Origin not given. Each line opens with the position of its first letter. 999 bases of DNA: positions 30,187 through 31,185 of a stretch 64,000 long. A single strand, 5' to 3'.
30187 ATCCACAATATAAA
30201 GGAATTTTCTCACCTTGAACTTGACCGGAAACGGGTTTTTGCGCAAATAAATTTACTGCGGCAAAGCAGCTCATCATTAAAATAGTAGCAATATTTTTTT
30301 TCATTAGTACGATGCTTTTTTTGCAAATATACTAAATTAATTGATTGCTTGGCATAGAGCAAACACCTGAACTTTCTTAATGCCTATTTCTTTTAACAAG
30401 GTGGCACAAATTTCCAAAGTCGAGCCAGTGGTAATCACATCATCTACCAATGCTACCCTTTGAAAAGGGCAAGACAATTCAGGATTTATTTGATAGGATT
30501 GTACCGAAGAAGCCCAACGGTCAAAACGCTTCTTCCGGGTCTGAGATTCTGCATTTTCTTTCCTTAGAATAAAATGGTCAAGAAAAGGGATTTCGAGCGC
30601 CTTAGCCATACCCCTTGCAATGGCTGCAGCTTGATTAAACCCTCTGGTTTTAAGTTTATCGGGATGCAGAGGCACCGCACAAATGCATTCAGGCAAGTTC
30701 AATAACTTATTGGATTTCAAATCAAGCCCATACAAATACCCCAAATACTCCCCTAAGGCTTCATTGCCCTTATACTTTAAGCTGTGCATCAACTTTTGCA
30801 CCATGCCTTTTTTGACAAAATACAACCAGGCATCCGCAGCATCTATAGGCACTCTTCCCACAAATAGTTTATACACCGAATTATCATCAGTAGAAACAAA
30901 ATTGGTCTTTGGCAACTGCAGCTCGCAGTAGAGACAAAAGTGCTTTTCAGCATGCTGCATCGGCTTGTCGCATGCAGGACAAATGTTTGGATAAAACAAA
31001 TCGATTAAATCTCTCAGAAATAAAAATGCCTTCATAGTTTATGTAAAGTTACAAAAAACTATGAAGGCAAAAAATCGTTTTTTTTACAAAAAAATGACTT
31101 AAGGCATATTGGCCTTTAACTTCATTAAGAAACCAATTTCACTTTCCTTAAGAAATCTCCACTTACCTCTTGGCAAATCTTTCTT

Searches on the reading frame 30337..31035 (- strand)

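Call 51: search_protein_families(library=pfam, proteins=[window:30337-31035:-], max_evalue=0.00001)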
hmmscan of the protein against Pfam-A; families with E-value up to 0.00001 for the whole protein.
window:30337-31035:- (232 aa): 1 family
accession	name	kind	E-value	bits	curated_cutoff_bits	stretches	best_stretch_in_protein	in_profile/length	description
PF00156.33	Pribosyltran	-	4.6e-08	33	26.3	1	132-228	40-124/158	Phosphoribosyl transferase domain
